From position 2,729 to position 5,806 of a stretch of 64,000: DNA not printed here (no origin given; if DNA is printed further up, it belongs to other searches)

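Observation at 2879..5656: Single polypeptide fusing an NHL six-blade-type propeller to an octahaem cytochrome, with a second stand-alone NHL lipoprotein 1.7 kb downstream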

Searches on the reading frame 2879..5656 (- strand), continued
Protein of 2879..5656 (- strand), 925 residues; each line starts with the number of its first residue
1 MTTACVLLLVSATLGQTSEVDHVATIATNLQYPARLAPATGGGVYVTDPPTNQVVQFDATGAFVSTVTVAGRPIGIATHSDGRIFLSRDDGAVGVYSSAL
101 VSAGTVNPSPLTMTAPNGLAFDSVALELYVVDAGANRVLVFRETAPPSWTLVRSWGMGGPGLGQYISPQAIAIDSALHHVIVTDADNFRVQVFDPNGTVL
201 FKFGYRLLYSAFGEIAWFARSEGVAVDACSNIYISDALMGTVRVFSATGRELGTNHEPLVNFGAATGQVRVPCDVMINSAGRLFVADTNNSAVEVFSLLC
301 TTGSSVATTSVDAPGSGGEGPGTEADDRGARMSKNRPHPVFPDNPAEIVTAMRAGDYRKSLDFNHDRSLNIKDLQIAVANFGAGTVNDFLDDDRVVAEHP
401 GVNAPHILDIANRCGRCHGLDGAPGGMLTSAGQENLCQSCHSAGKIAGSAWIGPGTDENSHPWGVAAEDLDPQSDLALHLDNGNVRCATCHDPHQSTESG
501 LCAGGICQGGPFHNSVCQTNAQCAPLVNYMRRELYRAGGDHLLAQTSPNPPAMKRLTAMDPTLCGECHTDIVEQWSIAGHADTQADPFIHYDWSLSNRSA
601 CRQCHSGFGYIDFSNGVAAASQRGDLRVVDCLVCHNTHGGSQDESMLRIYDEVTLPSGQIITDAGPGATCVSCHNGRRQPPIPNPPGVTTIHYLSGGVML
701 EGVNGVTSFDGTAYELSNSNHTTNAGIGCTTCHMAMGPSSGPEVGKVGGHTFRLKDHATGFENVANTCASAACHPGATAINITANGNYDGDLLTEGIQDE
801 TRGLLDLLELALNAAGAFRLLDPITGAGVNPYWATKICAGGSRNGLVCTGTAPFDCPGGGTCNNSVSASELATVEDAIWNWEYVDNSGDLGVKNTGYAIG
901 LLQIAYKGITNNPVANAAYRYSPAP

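Call 30: predict_structure(alignment_id=A1)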
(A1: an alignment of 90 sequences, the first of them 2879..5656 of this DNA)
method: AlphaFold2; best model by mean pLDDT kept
length: 925 residues; sequences in the alignment: 90
mean_pLDDT: 84.4   pTM: 0.77
mean pLDDT of the five models: 84.4, 83.7, 83.5, 82.1, 78.3
residues with pLDDT >= 90: 486; 70-90: 285; 50-70: 99; < 50: 55
segments of 3 or more residues with pLDDT < 50: 306-335, 395-398, 536-553
pLDDT, mean of each block of 10 residues (from residue 1): 68 76 97 96 96 96 96 96 96 96 97 97 98 97 96 96 95 97 95 98 87 83 97 96 95 90 92 96 96 97 58 42 42 53 81 92 93 90 77 54 70 74 84 88 88 64 75 81 81 68 85 74 69 52 42 52 74 76 67 76 83 86 73 70 66 86 90 82 68 86 93 95 88 90 89 91 91 86 96 97 98 96 84 92 93 91 95 94 94 96 98 97 95
secondary structure, 60 per line:
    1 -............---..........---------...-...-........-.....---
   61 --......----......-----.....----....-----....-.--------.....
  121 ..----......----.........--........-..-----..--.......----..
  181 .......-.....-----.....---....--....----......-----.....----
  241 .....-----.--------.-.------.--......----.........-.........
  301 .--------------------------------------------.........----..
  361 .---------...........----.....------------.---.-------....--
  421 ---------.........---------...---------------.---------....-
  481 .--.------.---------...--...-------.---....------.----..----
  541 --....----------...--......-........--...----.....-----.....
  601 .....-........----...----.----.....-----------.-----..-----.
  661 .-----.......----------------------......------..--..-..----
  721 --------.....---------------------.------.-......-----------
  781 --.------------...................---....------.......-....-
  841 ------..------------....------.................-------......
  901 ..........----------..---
elements in order (helices of 4 or more, strands of 3 or more residues): H2-13 E17-26 E36-38 E44-48 E53-57 E63-68 E73-78 E84-88 E93-96 E102-105 E116-122 E127-132 E137-145 E148-155 E168-174 E179-184 E189-193 E199-203 E207-210 E213-216 E221-226 E232-236 E241-245 E272-277 E282-287 E292-301 H346-354 H371-381 H386-390 H415-418 H430-438 H476-479 E501-503 E506-508 H520-523 H543-546 E557-559 H562-567 H569-576 H586-590 H596-605 H607-614 H631-634 H667-673 H696-701 H729-733 H764-769 H797-814 E818-821 E828-834 E836-839 E861-864 H871-887 H895-910

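Call 32: fold_search(model_id=the predicted structure, library=pdb)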
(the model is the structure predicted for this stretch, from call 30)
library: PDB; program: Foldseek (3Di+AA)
matches with E <= 10: 1915; with E <= 0.001: 1663
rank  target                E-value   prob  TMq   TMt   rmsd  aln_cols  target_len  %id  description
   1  6xg7                  5.4e-22  1.00  0.26  0.81   4.8       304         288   24  1.3 A Resolution Structure of the of the NHL Repeat Region of D. melanogaster Thin (released 2020-12-16)
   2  6d69                  8.0e-21  1.00  0.26  0.80   4.8       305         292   24  Crystal Structure of the NHL Repeat Region of D. melanogaster Thin (released 2019-04-24)
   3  7qrv_B                1.3e-20  1.00  0.26  0.84   4.5       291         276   25  Crystal structure of NHL domain of TRIM2 (full C-terminal) (released 2022-05-04)
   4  7qrv_A                1.5e-20  1.00  0.26  0.84   3.4       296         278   26  Crystal structure of NHL domain of TRIM2 (full C-terminal) (released 2022-05-04)
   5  7b96_A                5.3e-20  1.00  0.25  0.80   4.7       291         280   25  NHL domain of human TRIM2 (released 2022-01-12)
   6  7qrv_D                9.0e-20  1.00  0.26  0.82   4.5       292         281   25  Crystal structure of NHL domain of TRIM2 (full C-terminal) (released 2022-05-04)
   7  7b2r_A                1.1e-19  1.00  0.26  0.84   3.3       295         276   25  Crystal structure of NHL domain of TRIM2 (released 2021-01-13)
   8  7b2r_B                2.1e-19  1.00  0.26  0.83   4.4       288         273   25  Crystal structure of NHL domain of TRIM2 (released 2021-01-13)
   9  7qrw                  2.3e-19  1.00  0.26  0.83   5.1       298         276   23  Crystal structure of NHL domain of TRIM3 (released 2022-05-04)
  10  6fq3_A                1.9e-16  1.00  0.26  0.59   4.5       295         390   22  Crystal structure of Danio rerio Lin41 filamin-NHL domains in complex with lin-29A 5'UTR 13mer RNA (released 2018-05-09)
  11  8j72_B                2.2e-16  1.00  0.19  0.51   7.3       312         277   20  Crystal structure of mammalian Trim71 in complex with lncRNA Trincr1 (released 2024-03-06)
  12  9jur                  2.6e-16  1.00  0.26  0.82   4.5       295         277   22  Crystal Structure of NHL domain of human E3 ubiquitin-protein ligase TRIM71 (released 2025-04-30)
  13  8j72_A                4.0e-16  1.00  0.26  0.83   2.9       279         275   22  Crystal structure of mammalian Trim71 in complex with lncRNA Trincr1 (released 2024-03-06)
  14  6fpt_B                2.8e-15  1.00  0.18  0.38   8.7       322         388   20  Crystal structure of Danio rerio Lin41 filamin-NHL domains (released 2018-05-09)
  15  3fvz                  3.1e-15  1.00  0.26  0.69   4.4       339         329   14  Structure of Peptidyl-alpha-hydroxyglycine alpha-Amidating Lyase (PAL) (released 2009-09-01)
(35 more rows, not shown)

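Call 34: search_solved_structures(query=A1, max_evalue=10)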
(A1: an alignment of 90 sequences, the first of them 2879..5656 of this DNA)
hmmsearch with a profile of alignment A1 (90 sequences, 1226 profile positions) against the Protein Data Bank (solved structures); distinct sequences matched with E-value up to 10: 153 (the best 60 are shown).
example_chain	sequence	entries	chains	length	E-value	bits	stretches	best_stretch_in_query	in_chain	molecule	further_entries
8j72_A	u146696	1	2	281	4.3e-45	157.3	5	123-242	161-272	E3 ubiquitin-protein ligase TRIM71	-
7qrx_A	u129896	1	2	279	8.9e-45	156.2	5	123-242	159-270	E3 ubiquitin-protein ligase TRIM71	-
9jur_A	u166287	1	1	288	1e-44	156.1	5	123-242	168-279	E3 ubiquitin-protein ligase TRIM71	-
6fpt_A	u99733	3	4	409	4.9e-44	153.8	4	122-238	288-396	E3 ubiquitin-protein ligase TRIM71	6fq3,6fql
3wwa_A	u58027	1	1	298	8.5e-44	153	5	37-148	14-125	Pizza7H protein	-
6d69_A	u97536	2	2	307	1.1e-38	136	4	135-242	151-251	NHL Repeat Region of D. melanogaster Thin | Thin, isoform D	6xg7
7b96_A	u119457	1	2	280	4.5e-34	120.8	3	80-303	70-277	Isoform 2 of Tripartite motif-containing protein 2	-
7qrv_A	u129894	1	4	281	4.6e-34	120.7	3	80-303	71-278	Tripartite motif-containing protein 2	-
7qrw_A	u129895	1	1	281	8.2e-34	119.9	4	136-210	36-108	Isoform 4 of Tripartite motif-containing protein 3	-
7b2r_A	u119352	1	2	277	9e-34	119.8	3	80-302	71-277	Tripartite motif-containing protein 2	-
6qsd_A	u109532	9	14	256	8.3e-28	100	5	37-98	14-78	Pizza6S | Pizza6-S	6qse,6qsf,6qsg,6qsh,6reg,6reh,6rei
6ren_A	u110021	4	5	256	1.7e-27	99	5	37-98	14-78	3fPizza6-SH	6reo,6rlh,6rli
7zqg_A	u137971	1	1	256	1.1e-26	96.3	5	37-99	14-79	Pizza6-KSH-TSH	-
7zpw_A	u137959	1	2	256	1.7e-26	95.7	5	37-100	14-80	Pizza6-TSK-TSH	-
7zph_A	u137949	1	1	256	3.6e-24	88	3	37-148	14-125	Pizza6-TNK-RSH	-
3fvz_A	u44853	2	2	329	3e-11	45.2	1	121-202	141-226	Peptidyl-glycine alpha-amidating monooxygenase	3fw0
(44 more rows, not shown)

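Call 40: search_protein_families(library=ncbifam, proteins=[P0052, P0047, P0074, P0088, P0006], max_evalue=0.001)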
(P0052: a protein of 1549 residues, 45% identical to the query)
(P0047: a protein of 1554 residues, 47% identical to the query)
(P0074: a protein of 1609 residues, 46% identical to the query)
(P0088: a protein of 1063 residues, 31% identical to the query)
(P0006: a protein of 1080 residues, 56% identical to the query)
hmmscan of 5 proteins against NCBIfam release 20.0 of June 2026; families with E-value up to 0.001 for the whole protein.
P0052 (1549 aa): 5 families
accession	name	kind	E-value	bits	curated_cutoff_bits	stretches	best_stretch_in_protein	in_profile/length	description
TIGR03507.1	decahem_SO1788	subfamily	1.1e-84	285.2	209.3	2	902-1266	82-388/672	OmcA/MtrC family decaheme c-type cytochrome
NF035926.1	scyF_NHL_VPEP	equivalog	1.4e-19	70.5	350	2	109-205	191-285/376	scytonemin biosynthesis PEP-CTERM protein ScyF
TIGR01905.1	paired_CXXCH_1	subfamily_domain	6.7e-09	35.5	25.2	1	487-519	8-38/41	doubled CXXCH domain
TIGR03508.1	decahem_SO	subfamily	6.9e-09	35.6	192.2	0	481-521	139-178/258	DmsE family decaheme c-type cytochrome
NF041028.1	decahem_GSU2203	exception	0.00029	20.1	325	0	481-520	170-210/317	GSU2203 family decaheme c-type cytochrome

P0047 (1554 aa): 6 families
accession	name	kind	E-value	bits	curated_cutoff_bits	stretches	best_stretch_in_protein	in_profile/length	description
TIGR03507.1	decahem_SO1788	subfamily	3.5e-86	290.1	209.3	2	906-1321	71-434/672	OmcA/MtrC family decaheme c-type cytochrome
NF035926.1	scyF_NHL_VPEP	equivalog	8.6e-29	100.8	350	2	124-247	161-278/376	scytonemin biosynthesis PEP-CTERM protein ScyF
TIGR03153.1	cytochr_NrfH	equivalog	1.8e-11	44.2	134.2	1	403-522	25-136/138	cytochrome c nitrite reductase small subunit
TIGR01905.1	paired_CXXCH_1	subfamily_domain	7.1e-10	38.6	25.2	2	401-439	1-38/41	doubled CXXCH domain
TIGR03508.1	decahem_SO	subfamily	2.2e-09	37.2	192.2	0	481-627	139-248/258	DmsE family decaheme c-type cytochrome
NF045713.1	CxxCH_16_HmcA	equivalog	3.8e-06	25.8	400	1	1399-1551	112-264/541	sulfate respiration complex hexadecaheme cytochrome HmcA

P0074 (1609 aa): 6 families
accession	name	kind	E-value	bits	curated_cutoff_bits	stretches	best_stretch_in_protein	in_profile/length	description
NF041198.1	UshA_like_PCGU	equivalog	3.2e-45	154.7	275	2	1038-1151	402-517/519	UshA-like (seleno)protein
NF035926.1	scyF_NHL_VPEP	equivalog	6e-15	55.3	350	1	115-251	153-280/376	scytonemin biosynthesis PEP-CTERM protein ScyF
NF043010.1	Cyt554_Nsmonas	equivalog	1.2e-13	51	400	1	1037-1117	20-120/238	cytochrome c-550 CycA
TIGR03508.1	decahem_SO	subfamily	8.5e-12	45.1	192.2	1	464-544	133-208/258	DmsE family decaheme c-type cytochrome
NF041028.1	decahem_GSU2203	exception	4.7e-08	32.6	325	1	472-541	172-239/317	GSU2203 family decaheme c-type cytochrome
TIGR01905.1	paired_CXXCH_1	subfamily_domain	0.00081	19.3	25.2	0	476-509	8-38/41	doubled CXXCH domain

P0088 (1063 aa): 3 families
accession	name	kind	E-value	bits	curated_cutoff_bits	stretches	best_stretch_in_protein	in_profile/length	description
NF035926.1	scyF_NHL_VPEP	equivalog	4e-30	105.2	350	2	56-192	153-289/376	scytonemin biosynthesis PEP-CTERM protein ScyF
TIGR03508.1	decahem_SO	subfamily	4e-09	36.3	192.2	0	494-568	139-206/258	DmsE family decaheme c-type cytochrome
NF033206.1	ScyE_fam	subfamily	0.0002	21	80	0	203-224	9-30/333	ScyD/ScyE family protein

P0006 (1080 aa): 2 families
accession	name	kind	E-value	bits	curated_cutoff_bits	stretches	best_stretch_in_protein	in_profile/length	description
NF035926.1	scyF_NHL_VPEP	equivalog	1.6e-22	80.2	350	2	115-255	151-282/376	scytonemin biosynthesis PEP-CTERM protein ScyF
TIGR01905.1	paired_CXXCH_1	subfamily_domain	2.5e-08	33.7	25.2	1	414-445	8-39/41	doubled CXXCH domain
